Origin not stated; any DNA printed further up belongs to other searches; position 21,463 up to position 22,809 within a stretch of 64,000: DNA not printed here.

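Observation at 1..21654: Right-hand arm of an integrated mobile element ending at a tmRNA/tRNA 3'-end-like repeat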

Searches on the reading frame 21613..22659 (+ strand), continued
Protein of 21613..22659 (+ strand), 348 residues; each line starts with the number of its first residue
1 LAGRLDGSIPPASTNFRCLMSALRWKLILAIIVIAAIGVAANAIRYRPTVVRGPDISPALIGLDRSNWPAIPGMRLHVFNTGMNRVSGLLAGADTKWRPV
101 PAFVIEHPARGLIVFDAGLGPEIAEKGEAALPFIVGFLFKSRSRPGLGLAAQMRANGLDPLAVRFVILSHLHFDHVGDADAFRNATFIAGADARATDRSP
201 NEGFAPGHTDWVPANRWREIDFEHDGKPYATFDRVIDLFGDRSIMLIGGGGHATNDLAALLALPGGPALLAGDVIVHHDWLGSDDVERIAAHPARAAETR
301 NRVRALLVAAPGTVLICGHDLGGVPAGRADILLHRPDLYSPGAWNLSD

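Call 37: find_encoding_contigs(protein=P0079, flank=10000, max_places=10)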
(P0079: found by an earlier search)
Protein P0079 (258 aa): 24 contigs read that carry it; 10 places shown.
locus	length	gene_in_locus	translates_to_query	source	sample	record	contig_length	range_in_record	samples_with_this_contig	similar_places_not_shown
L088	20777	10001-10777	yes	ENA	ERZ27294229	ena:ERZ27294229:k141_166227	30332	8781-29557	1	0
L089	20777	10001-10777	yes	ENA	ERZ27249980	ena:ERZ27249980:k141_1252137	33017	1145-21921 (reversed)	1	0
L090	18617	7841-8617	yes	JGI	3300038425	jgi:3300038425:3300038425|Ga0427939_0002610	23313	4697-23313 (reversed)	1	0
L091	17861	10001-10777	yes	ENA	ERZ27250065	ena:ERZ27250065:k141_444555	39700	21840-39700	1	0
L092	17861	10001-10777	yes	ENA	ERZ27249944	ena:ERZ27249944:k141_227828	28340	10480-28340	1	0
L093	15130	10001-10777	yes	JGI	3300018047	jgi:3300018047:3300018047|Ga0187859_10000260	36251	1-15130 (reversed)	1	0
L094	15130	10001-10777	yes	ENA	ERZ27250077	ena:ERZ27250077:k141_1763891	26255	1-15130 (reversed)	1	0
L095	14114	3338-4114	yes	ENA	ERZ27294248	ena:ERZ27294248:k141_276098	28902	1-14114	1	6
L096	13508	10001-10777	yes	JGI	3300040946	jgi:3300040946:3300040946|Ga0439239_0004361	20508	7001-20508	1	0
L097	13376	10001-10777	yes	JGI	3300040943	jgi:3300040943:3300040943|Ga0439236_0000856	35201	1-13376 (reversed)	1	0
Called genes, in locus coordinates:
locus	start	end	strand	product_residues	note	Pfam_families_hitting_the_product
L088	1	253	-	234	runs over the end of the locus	PF12728:HTH_17, PF00359:PTS_EIIA_2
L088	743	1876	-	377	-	PF12679:ABC2_membrane_2, PF12698:ABC2_membrane_3, PF01061:ABC2_membrane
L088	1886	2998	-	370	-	PF12679:ABC2_membrane_2, PF12730:ABC2_membrane_4 (faint), PF12698:ABC2_membrane_3, PF01061:ABC2_membrane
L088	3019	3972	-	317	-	PF00005:ABC_tran, PF13304:AAA_21 (weak), PF13732:DrrA1-3_C (weak)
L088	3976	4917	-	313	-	PF00005:ABC_tran, PF13304:AAA_21 (weak)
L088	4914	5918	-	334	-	PF25973:BSH_CzcB (weak), PF25876:HH_MFP_RND (faint), PF25954:Beta-barrel_RND_2, PF25990:Beta-barrel_YknX, PF26002:Beta-barrel_AprE (faint)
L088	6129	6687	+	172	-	-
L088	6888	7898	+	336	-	PF00589:Phage_integrase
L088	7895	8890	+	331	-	-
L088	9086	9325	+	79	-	PF15970:HicB-like_2 (weak), PF15919:HicB_lk_antitox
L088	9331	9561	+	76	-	PF07927:HicA_toxin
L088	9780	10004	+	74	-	PF01402:RHH_1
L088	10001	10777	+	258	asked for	PF00142:Fer4_NifH, PF01656:CbiA, PF02374:ArsA_ATPase (weak), PF06564:CBP_BcsQ, PF09140:MipZ, PF10609:ParA, PF13614:AAA_31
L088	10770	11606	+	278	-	PF02195:ParB_N, PF17762:HTH_ParB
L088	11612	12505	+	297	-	PF13730:HTH_36 (weak)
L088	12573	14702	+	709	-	PF01555:N6_N4_Mtase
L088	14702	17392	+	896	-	PF04851:ResIII, PF19778:RE_endonuc (weak)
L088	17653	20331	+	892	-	PF02811:PHP, PF02463:SMC_N (weak), PF13476:AAA_23, PF13304:AAA_21 (faint)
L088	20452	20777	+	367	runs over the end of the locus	?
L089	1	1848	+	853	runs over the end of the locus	PF11154:DUF2934 (weak), PF00690:Cation_ATPase_N, PF00122:E1-E2_ATPase, PF00702:Hydrolase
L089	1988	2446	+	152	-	-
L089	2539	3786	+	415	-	-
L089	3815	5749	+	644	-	PF10412:TrwB_AAD_bind (weak), PF13191:AAA_16 (faint)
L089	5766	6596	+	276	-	PF13814:Replic_Relax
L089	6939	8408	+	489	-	PF02534:T4SS-DNA_transf (faint), PF01935:DUF87 (weak), PF10412:TrwB_AAD_bind, PF12696:TraG-D_C (faint)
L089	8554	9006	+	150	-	-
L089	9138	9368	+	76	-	PF15919:HicB_lk_antitox, PF21748:UPF0150 (weak)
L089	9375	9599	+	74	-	PF07927:HicA_toxin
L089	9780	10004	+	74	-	PF01402:RHH_1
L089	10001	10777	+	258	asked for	PF00142:Fer4_NifH, PF01656:CbiA, PF02374:ArsA_ATPase (weak), PF06564:CBP_BcsQ, PF09140:MipZ, PF10609:ParA, PF13614:AAA_31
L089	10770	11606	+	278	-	PF02195:ParB_N, PF17762:HTH_ParB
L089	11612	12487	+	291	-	PF13730:HTH_36 (weak)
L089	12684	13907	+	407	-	PF01555:N6_N4_Mtase, PF01170:UPF0020 (faint)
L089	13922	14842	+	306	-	PF09549:RE_Bpu10I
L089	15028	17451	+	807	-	PF04313:HSDR_N (weak)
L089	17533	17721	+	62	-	-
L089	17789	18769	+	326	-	PF02899:Phage_int_SAM_1 (weak), PF00589:Phage_integrase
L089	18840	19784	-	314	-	-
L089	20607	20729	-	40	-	-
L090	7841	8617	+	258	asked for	PF00142:Fer4_NifH, PF01656:CbiA, PF02374:ArsA_ATPase (weak), PF06564:CBP_BcsQ, PF09140:MipZ, PF10609:ParA, PF13614:AAA_31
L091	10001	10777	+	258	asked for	PF00142:Fer4_NifH, PF01656:CbiA, PF02374:ArsA_ATPase (weak), PF06564:CBP_BcsQ, PF09140:MipZ, PF10609:ParA, PF13614:AAA_31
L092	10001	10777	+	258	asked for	PF00142:Fer4_NifH, PF01656:CbiA, PF02374:ArsA_ATPase (weak), PF06564:CBP_BcsQ, PF09140:MipZ, PF10609:ParA, PF13614:AAA_31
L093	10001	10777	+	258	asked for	PF00142:Fer4_NifH, PF01656:CbiA, PF02374:ArsA_ATPase (weak), PF06564:CBP_BcsQ, PF09140:MipZ, PF10609:ParA, PF13614:AAA_31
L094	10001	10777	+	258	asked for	PF00142:Fer4_NifH, PF01656:CbiA, PF02374:ArsA_ATPase (weak), PF06564:CBP_BcsQ, PF09140:MipZ, PF10609:ParA, PF13614:AAA_31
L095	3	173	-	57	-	?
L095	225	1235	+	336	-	PF00589:Phage_integrase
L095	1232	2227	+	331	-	-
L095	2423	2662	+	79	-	PF15970:HicB-like_2 (weak), PF15919:HicB_lk_antitox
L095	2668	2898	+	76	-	PF07927:HicA_toxin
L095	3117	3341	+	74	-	PF01402:RHH_1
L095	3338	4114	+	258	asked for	PF00142:Fer4_NifH, PF01656:CbiA, PF02374:ArsA_ATPase (weak), PF06564:CBP_BcsQ, PF09140:MipZ, PF10609:ParA, PF13614:AAA_31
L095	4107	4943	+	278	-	PF02195:ParB_N, PF17762:HTH_ParB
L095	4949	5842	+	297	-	PF13730:HTH_36 (weak)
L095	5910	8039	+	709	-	PF01555:N6_N4_Mtase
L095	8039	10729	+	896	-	PF04851:ResIII, PF19778:RE_endonuc (weak)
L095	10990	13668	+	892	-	PF02811:PHP, PF02463:SMC_N (weak), PF13476:AAA_23, PF13304:AAA_21 (faint)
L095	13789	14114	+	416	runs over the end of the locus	PF02899:Phage_int_SAM_1 (weak), PF00589:Phage_integrase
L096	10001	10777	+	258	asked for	PF00142:Fer4_NifH, PF01656:CbiA, PF02374:ArsA_ATPase (weak), PF06564:CBP_BcsQ, PF09140:MipZ, PF10609:ParA, PF13614:AAA_31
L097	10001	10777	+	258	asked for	PF00142:Fer4_NifH, PF01656:CbiA, PF02374:ArsA_ATPase (weak), PF06564:CBP_BcsQ, PF09140:MipZ, PF10609:ParA, PF13614:AAA_31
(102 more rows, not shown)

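Call 108: search_protein_families(library=pfam, proteins=[L020:8109-9350:+, L020:7219-8112:+, L020:5939-7222:+, L020:5144-5875:+, L020:4385-5035:+, L088:7895-8890:+], max_evalue=0.001)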
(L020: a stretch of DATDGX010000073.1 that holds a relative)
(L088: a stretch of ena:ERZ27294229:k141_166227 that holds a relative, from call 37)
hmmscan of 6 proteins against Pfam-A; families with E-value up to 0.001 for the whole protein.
L020:8109-9350:+ (413 aa): 1 family
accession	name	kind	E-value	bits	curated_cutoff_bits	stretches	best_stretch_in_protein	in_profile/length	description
PF08486.15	SpoIID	-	7.5e-24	84.6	23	1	85-198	3-97/97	Stage II sporulation protein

L020:7219-8112:+ (297 aa): 1 family
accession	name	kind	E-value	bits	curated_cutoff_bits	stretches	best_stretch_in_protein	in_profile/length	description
PF16269.10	DUF4922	-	1.3e-51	174.8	23.6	1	8-152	1-145/146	Domain of unknown function (DUF4922)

L020:5939-7222:+ (427 aa): 4 families
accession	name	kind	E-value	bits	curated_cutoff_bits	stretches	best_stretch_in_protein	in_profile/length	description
PF00535.33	Glycos_transf_2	-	9.1e-21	74.9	23.3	1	192-323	1-130/168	Glycosyl transferase family 2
PF10111.15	Glyco_tranf_2_2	-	6.3e-06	26.3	27.3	1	192-283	1-94/276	Glycosyltransferase like family 2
PF13704.12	Glyco_tranf_2_4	-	0.00032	21.6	27.5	1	221-288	21-89/98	Glycosyl transferase family 2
PF13641.12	Glyco_tranf_2_3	-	0.00053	20.5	27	1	191-374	3-194/230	Glycosyltransferase like family 2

L020:5144-5875:+ (243 aa): 1 family
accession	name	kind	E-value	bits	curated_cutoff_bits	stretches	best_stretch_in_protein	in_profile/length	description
PF07313.18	AmiA-like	-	2.7e-41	141.7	27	1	35-223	2-200/202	N-acetylmuramoyl-L-alanine amidase-like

L020:4385-5035:+ (216 aa): 0 families

L088:7895-8890:+ (331 aa): 0 families
